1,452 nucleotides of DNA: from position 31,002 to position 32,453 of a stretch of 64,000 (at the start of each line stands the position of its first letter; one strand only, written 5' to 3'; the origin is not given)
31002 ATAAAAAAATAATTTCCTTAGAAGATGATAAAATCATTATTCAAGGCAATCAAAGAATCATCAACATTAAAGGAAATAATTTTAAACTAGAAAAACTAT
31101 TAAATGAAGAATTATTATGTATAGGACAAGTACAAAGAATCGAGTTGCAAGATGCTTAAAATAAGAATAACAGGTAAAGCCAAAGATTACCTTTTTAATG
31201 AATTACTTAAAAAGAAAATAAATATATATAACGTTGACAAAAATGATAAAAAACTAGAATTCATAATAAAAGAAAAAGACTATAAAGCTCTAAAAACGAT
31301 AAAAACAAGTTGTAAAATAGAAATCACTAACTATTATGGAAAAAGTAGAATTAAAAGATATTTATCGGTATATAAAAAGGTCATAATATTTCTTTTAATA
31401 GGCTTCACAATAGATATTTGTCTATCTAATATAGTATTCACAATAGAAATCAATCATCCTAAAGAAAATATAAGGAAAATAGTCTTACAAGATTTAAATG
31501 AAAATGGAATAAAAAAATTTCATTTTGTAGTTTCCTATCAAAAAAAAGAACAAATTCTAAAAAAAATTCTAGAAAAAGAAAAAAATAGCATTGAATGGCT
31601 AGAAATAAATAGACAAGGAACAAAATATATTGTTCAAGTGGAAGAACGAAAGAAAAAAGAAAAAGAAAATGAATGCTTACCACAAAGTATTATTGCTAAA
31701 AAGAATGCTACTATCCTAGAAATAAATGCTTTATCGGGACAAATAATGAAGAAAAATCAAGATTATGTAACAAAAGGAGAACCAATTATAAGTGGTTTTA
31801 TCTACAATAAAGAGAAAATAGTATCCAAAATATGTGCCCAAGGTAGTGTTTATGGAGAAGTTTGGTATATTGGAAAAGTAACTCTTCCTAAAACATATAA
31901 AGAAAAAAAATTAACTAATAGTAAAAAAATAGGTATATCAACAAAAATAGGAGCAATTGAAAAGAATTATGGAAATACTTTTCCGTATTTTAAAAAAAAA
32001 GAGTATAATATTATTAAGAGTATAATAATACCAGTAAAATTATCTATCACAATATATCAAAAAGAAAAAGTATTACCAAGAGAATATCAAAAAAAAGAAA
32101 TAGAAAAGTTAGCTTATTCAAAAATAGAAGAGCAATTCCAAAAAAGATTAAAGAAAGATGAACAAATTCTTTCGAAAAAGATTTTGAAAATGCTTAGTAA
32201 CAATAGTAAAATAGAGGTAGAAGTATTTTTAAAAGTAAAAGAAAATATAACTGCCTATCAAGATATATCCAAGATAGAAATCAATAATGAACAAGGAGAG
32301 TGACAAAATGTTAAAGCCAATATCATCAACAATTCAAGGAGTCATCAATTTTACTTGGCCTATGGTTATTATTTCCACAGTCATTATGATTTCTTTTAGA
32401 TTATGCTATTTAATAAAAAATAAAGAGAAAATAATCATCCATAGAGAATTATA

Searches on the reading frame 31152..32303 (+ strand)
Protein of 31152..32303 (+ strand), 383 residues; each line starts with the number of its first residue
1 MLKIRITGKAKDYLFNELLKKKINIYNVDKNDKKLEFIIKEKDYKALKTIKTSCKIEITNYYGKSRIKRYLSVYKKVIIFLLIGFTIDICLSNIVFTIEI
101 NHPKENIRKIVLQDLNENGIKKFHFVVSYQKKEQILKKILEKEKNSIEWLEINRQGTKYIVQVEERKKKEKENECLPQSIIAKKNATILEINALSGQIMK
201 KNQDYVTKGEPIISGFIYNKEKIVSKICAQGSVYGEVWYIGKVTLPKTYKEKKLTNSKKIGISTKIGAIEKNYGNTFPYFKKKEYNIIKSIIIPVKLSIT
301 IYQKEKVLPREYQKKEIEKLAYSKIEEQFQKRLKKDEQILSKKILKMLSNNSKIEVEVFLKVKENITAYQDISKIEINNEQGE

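Call 12: search_protein_families(library=pfam, max_evalue=0.001, proteins=[window:31152-32303:+])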
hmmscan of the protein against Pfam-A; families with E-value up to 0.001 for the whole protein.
window:31152-32303:+ (383 aa): 1 family
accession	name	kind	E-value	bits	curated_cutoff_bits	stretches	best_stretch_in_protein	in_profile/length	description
PF06898.16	YqfD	-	4.4e-60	204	25.2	1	2-366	7-379/379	Putative stage IV sporulation protein YqfD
